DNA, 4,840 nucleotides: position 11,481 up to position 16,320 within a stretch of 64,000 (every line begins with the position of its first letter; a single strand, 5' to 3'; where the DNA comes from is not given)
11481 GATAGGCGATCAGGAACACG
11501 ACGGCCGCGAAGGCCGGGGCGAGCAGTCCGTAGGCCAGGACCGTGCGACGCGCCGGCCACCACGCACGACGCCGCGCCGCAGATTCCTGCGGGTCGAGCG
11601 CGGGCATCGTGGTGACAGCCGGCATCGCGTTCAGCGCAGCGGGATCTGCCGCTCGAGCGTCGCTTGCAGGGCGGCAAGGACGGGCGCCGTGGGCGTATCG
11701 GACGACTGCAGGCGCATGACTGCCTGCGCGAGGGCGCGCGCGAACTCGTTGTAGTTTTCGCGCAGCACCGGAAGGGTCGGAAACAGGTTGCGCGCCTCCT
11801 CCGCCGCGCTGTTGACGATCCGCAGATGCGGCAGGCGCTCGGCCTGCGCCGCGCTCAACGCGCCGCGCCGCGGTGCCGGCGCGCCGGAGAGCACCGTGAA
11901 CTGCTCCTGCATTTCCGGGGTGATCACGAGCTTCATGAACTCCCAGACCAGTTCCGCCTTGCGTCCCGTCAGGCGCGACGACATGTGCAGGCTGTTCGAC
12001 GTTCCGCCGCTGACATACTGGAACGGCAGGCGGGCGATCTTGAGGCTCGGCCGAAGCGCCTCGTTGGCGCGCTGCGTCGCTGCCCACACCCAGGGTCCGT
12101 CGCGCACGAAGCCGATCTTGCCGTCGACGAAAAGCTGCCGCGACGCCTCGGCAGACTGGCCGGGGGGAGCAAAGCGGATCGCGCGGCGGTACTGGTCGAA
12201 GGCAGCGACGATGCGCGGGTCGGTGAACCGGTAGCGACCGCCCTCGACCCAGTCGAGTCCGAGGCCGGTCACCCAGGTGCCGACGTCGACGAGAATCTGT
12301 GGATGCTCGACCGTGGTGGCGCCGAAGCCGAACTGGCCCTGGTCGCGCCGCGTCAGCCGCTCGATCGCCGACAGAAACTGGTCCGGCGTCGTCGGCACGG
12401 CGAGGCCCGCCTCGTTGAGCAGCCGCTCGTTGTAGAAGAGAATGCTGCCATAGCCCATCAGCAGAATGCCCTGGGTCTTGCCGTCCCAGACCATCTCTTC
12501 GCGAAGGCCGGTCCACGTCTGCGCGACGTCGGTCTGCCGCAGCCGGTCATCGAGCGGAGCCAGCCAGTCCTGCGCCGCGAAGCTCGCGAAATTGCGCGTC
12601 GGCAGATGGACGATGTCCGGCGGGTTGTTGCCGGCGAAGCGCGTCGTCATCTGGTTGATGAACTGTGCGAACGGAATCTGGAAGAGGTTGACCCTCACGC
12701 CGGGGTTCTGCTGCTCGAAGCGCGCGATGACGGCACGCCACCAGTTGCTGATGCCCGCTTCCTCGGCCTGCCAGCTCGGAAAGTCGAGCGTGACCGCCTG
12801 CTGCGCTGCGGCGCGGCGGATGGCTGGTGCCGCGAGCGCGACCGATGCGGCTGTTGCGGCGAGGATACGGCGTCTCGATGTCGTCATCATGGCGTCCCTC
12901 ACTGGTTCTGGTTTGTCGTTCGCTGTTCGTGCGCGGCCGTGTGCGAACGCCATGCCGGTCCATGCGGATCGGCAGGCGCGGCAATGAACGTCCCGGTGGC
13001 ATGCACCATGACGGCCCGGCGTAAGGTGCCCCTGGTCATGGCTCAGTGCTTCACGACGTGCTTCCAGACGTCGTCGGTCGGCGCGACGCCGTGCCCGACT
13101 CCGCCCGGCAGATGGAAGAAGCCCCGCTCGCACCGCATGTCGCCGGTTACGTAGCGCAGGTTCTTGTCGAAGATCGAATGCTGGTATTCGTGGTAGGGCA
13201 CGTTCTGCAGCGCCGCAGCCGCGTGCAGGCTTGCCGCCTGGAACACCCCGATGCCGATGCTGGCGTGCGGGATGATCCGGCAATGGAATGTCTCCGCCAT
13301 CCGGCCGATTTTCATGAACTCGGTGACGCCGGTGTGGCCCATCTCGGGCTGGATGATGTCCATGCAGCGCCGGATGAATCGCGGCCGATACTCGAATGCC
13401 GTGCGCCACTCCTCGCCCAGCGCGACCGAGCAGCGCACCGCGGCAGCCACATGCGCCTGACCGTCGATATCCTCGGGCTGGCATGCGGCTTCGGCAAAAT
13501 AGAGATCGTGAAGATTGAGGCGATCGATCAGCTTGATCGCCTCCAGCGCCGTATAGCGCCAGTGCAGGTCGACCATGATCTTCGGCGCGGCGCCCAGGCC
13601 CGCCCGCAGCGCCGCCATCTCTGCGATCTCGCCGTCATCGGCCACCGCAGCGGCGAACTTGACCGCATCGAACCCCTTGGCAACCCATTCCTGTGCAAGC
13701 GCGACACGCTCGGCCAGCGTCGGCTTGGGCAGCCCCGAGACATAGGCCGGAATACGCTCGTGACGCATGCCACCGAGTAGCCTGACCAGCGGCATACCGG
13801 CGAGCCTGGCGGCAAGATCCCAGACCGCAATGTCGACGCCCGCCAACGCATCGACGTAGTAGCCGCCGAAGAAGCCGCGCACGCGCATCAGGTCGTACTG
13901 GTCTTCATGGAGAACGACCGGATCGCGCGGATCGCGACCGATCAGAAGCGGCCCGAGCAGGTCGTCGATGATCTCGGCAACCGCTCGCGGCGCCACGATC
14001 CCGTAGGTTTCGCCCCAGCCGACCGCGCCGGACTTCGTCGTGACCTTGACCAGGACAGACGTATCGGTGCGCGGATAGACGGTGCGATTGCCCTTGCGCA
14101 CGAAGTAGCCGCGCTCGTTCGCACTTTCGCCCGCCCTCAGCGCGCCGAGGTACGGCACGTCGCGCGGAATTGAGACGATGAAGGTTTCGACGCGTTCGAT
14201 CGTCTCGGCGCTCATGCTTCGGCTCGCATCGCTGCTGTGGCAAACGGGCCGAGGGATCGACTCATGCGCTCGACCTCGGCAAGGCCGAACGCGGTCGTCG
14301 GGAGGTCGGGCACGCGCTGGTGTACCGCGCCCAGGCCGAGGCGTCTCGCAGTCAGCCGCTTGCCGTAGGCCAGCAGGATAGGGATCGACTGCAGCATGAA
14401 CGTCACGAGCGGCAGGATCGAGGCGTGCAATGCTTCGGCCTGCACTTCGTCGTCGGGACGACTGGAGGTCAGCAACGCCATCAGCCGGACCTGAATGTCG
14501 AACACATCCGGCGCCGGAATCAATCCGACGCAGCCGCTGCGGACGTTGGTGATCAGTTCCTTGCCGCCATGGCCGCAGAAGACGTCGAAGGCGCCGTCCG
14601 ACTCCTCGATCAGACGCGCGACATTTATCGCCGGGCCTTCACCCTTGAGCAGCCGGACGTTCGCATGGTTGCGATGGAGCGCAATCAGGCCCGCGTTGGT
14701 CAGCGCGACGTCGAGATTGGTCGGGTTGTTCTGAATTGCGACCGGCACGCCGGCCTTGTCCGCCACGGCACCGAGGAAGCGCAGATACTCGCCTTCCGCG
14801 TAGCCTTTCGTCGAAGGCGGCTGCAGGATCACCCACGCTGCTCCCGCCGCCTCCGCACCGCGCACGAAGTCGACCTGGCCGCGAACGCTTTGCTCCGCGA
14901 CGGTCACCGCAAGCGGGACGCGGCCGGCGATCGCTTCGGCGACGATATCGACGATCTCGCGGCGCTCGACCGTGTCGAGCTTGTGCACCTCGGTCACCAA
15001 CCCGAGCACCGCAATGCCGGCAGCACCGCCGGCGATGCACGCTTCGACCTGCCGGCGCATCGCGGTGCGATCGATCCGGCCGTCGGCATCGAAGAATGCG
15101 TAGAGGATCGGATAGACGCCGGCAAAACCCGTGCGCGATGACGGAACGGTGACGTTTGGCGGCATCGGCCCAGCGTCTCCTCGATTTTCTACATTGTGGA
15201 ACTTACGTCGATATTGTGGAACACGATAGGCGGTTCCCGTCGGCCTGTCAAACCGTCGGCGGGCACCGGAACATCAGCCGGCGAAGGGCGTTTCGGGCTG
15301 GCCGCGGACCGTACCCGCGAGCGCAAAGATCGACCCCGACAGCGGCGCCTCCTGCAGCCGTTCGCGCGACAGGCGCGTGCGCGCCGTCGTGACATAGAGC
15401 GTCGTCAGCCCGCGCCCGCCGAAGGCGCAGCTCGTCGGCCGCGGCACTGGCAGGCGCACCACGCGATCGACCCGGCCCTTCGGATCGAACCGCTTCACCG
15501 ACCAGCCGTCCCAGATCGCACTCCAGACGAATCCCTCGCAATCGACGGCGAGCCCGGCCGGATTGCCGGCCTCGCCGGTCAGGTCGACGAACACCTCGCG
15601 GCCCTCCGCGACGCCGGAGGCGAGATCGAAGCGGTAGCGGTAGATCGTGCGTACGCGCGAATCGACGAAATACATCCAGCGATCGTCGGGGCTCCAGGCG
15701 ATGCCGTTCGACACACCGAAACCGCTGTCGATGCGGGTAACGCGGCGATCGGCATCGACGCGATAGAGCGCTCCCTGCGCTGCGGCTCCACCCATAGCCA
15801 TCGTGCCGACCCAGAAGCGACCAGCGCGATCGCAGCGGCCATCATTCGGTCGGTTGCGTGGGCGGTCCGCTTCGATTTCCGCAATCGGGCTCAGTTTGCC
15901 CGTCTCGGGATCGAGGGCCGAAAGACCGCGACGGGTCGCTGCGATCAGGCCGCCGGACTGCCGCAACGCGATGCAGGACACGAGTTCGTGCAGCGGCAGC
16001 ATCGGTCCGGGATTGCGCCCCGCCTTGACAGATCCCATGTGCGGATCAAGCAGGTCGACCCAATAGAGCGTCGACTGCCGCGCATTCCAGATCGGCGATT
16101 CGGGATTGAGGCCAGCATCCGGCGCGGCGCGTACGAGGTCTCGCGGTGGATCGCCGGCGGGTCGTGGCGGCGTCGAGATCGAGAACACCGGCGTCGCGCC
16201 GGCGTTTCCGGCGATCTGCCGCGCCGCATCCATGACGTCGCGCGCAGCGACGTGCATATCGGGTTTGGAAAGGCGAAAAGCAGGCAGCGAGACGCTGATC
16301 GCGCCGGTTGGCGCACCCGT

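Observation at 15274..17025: Natural fusion of an IclR transcription factor with an SMP-30/gluconolactonase beta-propeller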

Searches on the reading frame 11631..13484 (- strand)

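Call 18: search_protein_families(library=pfam, proteins=[window:11631-13484:-], max_evalue=0.001)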
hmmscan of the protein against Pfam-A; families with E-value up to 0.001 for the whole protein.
window:11631-13484:- (617 aa): 2 families
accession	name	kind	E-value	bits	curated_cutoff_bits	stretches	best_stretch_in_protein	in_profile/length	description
PF01547.30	SBP_bac_1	-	2.4e-24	87.3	26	1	247-527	6-307/307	Bacterial extracellular solute-binding protein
PF13416.11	SBP_bac_8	-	2.1e-22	80.7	27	1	251-554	1-277/279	Bacterial extracellular solute-binding protein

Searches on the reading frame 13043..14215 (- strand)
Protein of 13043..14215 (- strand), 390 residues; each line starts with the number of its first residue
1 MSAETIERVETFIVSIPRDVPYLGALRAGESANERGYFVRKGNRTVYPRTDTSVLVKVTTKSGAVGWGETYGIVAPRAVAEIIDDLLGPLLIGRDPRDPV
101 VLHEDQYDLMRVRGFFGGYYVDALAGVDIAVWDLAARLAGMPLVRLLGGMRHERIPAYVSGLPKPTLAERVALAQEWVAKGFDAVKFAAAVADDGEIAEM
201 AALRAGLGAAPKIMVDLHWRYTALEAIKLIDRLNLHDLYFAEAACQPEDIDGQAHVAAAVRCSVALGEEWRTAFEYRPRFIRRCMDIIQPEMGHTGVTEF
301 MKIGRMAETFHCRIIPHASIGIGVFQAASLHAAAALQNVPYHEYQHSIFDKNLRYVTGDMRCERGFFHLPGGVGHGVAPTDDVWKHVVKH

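Call 3: search_protein_families(library=pfam, proteins=[window:13043-14215:-], max_evalue=0.01)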
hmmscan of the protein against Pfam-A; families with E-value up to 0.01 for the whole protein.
window:13043-14215:- (390 aa): 2 families
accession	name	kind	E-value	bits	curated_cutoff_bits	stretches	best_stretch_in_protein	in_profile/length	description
PF13378.12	MR_MLE_C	-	6e-44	150.8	29.4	1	171-382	3-218/219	Enolase C-terminal domain-like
PF02746.21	MR_MLE_N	-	1.2e-15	58.2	22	1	50-148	25-117/117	Mandelate racemase / muconate lactonizing enzyme, N-terminal domain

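Call 4: search_protein_families(library=ncbifam, proteins=[window:13043-14215:-], max_evalue=0.01)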
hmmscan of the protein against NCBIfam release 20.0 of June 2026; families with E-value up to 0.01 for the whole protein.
window:13043-14215:- (390 aa): 11 families
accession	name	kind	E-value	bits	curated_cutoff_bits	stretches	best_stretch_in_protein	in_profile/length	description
NF010624.0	PRK14017.1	equivalog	3e-46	158.3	311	1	51-378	13-351/382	galactonate dehydratase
NF040790.2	glucon_galact_dh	equivalog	2.6e-39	135.2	750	1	48-378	20-360/390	bifunctional D-gluconate/D-galactonate dehydratase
NF040866.1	AraD_Arch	equivalog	2.3e-38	132.2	650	1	54-383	35-365/372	arabinonate dehydratase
NF043051.1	ManoateDhtManD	equivalog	2.7e-33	115.4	550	2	53-192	17-153/403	D-mannonate dehydratase ManD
NF011654.0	PRK15072.1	subfamily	2.6e-31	108.9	430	2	54-191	18-152/404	D-galactonate dehydratase family protein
NF047820.1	TalGalacDh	equivalog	3.6e-31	108.4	500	1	54-362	39-346/371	L-talarate/galactarate dehydratase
NF011968.0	PRK15440.1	equivalog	3e-24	85.6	393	1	53-344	59-340/395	L-rhamnonate dehydratase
TIGR02534.1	mucon_cyclo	subfamily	1.4e-18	67.1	334.95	1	50-379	26-357/368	muconate/chloromuconate family cycloisomerase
NF043002.1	HProlDhtase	equivalog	1e-11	44.3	500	1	53-245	33-221/366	cis-3-hydroxy-L-proline dehydratase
NF041118.1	A_G_epim_Thtga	equivalog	1.3e-09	37.7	500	1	123-347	97-320/341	L-Ala-D/L-Glu epimerase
TIGR01928.1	menC_lowGC_arch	equivalog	0.0016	17.5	200.65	1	54-289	24-252/325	o-succinylbenzoate synthase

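Call 24: search_solved_structures(query=window:13043-14215:-, max_evalue=1e-20)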
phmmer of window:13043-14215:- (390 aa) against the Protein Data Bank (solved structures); distinct sequences matched with E-value up to 1e-20: 48.
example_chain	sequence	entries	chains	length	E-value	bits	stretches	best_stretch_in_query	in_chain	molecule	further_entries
4h1z_A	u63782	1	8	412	3.2e-146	490.5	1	2-384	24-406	Enolase Q92Zs5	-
2ppg_A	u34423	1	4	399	4.1e-146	490.2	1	4-384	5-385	Putative isomerase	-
2nql_A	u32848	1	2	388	7e-125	420.3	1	6-381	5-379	Isomerase/lactonizing enzyme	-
4dn1_A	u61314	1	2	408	7.8e-125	420.1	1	6-381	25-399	Isomerase/lactonizing enzyme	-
4ggb_A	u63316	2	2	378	3.4e-35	125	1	53-340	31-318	Putative uncharacterized protein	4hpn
5olc_A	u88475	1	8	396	1.4e-34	123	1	54-345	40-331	Galactonate dehydratase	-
3bjs_A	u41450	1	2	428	3.5e-32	115.1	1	53-350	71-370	Mandelate racemase/muconate lactonizing enzyme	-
3rcy_A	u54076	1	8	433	7.3e-32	114.1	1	54-378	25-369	Mandelate racemase/muconate lactonizing enzyme-like protein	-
3t4w_A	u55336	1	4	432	4.7e-31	111.4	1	54-378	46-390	Mandelate racemase/muconate lactonizing enzyme family protein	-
3ozm_A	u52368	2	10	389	6.9e-31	110.8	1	53-378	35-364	Putative mandelate racemase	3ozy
3h12_A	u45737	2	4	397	7.4e-31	110.7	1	53-378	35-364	mandelate racemase | Putative mandelate racemase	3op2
2poz_A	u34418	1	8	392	1.1e-29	106.9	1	54-377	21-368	Putative dehydratase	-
3mkc_A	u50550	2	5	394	3.7e-29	105.2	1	51-377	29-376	racemase | Putative racemase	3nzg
3rr1_A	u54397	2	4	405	5.8e-29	104.5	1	47-370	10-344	Putative D-galactonate dehydratase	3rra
2qq6_A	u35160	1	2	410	6.4e-28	101.1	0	195-359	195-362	Mandelate racemase/muconate lactonizing enzyme-like protein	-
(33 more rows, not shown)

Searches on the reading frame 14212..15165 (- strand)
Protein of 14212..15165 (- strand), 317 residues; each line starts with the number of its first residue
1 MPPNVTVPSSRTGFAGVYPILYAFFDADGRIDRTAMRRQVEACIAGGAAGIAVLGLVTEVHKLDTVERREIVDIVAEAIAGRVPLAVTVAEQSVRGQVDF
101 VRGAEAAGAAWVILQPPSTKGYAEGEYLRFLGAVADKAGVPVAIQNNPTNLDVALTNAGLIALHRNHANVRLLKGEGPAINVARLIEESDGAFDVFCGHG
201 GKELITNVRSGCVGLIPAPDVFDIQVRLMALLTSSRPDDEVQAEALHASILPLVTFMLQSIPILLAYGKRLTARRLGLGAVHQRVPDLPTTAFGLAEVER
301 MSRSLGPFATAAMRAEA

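Call 3: search_protein_families(library=pfam, proteins=[window:14212-15165:-], max_evalue=0.01)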
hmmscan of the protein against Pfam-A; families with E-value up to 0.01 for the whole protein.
window:14212-15165:- (317 aa): 1 family
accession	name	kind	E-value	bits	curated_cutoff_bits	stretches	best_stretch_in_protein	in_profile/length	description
PF00701.28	DHDPS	-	6.5e-17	61.6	22.1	1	14-286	2-270/289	Dihydrodipicolinate synthetase family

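Call 4: search_protein_families(library=ncbifam, proteins=[window:14212-15165:-], max_evalue=0.01)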
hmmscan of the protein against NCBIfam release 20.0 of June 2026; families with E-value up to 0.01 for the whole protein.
window:14212-15165:- (317 aa): 7 families
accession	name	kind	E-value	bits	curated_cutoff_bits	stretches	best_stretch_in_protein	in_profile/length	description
TIGR02313.1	HpaI-NOT-DapA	exception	1.4e-17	63.4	396.7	1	16-252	3-239/294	2,4-dihydroxyhept-2-ene-1,7-dioic acid aldolase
TIGR00674.1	dapA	equivalog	7.4e-15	54.6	206.15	1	24-257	9-240/286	4-hydroxy-tetrahydrodipicolinate synthase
NF002958.0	PRK03620.1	subfamily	2.8e-10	39.5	278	1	23-165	20-158/307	5-dehydro-4-deoxyglucarate dehydratase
TIGR03249.1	KdgD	equivalog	3.5e-09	36.2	373.95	1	22-125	17-120/299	5-dehydro-4-deoxyglucarate dehydratase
NF003164.0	PRK04147.1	equivalog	2e-07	30.6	281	1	14-163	4-154/294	N-acetylneuraminate lyase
TIGR00683.1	nanA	equivalog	3e-07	30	382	1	16-165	3-153/293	N-acetylneuraminate lyase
NF040954.1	Arch_KDGaldase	equivalog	0.007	15.7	390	1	17-149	4-133/288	bifunctional 2-dehydro-3-deoxy-phosphogluconate/2-dehydro-3-deoxy-6-phosphogalactonate aldolase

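Call 25: search_solved_structures(query=window:14212-15165:-, max_evalue=0.00001)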
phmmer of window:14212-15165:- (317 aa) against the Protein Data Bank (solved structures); distinct sequences matched with E-value up to 0.00001: 62 (the best 60 are shown).
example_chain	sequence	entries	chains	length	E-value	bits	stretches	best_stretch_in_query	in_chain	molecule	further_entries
3na8_A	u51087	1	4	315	1.2e-17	67.4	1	16-278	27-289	putative dihydrodipicolinate synthetase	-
2v8z_A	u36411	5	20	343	2.7e-16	62.9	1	13-256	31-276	YAGE | Probable 2-keto-3-deoxy-galactonate aldolase YagE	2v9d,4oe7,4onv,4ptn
3n2x_A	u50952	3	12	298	4.5e-16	62.1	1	14-256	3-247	Uncharacterized protein yagE | YagE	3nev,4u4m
7c0c_A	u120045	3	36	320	5.1e-15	58.7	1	9-266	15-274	L-2-keto-3-deoxyarabonate dehydratase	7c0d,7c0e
3fkk_A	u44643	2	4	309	1.1e-14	57.6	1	9-266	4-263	L-2-keto-3-deoxyarabonate dehydratase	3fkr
3vfl_A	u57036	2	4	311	1.2e-14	57.5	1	24-258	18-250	Dihydrodipicolinate synthase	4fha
6t3t_B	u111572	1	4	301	1.2e-14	57.5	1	16-266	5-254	4-hydroxy-tetrahydrodipicolinate synthase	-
3eb2_A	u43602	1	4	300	8.4e-13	51.4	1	13-196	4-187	Putative dihydrodipicolinate synthetase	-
4i7u_A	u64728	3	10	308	2.5e-11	46.6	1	12-183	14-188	Dihydrodipicolinate synthase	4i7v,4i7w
2yxg_A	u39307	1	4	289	2.7e-11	46.4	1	14-266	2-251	Dihydrodipicolinate synthase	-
1xky_A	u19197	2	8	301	3e-11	46.3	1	18-292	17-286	dihydrodipicolinate synthase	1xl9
3hij_A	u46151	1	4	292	3.1e-11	46.3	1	19-292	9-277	Dihydrodipicolinate synthase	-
3dz1_A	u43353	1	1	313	3.2e-11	46.2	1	15-300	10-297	Dihydrodipicolinate synthase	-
3si9_A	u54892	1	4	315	4.4e-11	45.8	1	16-183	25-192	Dihydrodipicolinate synthase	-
2vc6_A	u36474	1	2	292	7.6e-11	45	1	27-176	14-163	DIHYDRODIPICOLINATE SYNTHASE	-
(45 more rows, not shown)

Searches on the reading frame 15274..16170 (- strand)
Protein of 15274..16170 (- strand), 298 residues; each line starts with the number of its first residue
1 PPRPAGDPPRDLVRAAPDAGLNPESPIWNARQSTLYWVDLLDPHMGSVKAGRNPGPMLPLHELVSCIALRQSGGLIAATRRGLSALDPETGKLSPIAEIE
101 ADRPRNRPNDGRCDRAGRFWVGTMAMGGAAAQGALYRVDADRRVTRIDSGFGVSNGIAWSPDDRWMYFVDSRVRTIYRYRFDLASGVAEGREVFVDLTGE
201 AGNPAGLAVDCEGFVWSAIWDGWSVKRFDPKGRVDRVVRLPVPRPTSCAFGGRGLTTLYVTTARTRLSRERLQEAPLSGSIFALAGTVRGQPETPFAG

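Call 10: search_solved_structures(query=window:15274-16170:-, max_evalue=0.00001, show_alignments=3)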
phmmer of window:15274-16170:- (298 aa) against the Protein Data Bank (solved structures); distinct sequences matched with E-value up to 0.00001: 8.
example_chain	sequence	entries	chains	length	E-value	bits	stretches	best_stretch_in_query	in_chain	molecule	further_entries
7plb_A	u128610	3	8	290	3.6e-45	157.9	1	24-293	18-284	Smp-30/Cgr1 family protein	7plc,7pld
4gn7_A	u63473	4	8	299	3.8e-44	154.5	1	24-291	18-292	Regucalcin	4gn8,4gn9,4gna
3g4e_A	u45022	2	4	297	6.9e-43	150.3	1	23-291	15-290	Regucalcin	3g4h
4gnb_A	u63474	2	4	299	7e-43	150.3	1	23-291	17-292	Regucalcin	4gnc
2ghs_A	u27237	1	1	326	2.7e-39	138.6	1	23-293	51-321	AGR_C_1268p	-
5d9b_A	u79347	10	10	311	2.9e-33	118.8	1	24-287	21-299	Luciferin regenerating enzyme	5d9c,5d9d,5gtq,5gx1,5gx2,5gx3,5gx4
7ris_A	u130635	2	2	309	6.3e-06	28.9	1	84-263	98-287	Beta-propeller lactonase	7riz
8djf_A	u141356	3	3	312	6.4e-06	28.9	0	84-263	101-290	Gluconolactonase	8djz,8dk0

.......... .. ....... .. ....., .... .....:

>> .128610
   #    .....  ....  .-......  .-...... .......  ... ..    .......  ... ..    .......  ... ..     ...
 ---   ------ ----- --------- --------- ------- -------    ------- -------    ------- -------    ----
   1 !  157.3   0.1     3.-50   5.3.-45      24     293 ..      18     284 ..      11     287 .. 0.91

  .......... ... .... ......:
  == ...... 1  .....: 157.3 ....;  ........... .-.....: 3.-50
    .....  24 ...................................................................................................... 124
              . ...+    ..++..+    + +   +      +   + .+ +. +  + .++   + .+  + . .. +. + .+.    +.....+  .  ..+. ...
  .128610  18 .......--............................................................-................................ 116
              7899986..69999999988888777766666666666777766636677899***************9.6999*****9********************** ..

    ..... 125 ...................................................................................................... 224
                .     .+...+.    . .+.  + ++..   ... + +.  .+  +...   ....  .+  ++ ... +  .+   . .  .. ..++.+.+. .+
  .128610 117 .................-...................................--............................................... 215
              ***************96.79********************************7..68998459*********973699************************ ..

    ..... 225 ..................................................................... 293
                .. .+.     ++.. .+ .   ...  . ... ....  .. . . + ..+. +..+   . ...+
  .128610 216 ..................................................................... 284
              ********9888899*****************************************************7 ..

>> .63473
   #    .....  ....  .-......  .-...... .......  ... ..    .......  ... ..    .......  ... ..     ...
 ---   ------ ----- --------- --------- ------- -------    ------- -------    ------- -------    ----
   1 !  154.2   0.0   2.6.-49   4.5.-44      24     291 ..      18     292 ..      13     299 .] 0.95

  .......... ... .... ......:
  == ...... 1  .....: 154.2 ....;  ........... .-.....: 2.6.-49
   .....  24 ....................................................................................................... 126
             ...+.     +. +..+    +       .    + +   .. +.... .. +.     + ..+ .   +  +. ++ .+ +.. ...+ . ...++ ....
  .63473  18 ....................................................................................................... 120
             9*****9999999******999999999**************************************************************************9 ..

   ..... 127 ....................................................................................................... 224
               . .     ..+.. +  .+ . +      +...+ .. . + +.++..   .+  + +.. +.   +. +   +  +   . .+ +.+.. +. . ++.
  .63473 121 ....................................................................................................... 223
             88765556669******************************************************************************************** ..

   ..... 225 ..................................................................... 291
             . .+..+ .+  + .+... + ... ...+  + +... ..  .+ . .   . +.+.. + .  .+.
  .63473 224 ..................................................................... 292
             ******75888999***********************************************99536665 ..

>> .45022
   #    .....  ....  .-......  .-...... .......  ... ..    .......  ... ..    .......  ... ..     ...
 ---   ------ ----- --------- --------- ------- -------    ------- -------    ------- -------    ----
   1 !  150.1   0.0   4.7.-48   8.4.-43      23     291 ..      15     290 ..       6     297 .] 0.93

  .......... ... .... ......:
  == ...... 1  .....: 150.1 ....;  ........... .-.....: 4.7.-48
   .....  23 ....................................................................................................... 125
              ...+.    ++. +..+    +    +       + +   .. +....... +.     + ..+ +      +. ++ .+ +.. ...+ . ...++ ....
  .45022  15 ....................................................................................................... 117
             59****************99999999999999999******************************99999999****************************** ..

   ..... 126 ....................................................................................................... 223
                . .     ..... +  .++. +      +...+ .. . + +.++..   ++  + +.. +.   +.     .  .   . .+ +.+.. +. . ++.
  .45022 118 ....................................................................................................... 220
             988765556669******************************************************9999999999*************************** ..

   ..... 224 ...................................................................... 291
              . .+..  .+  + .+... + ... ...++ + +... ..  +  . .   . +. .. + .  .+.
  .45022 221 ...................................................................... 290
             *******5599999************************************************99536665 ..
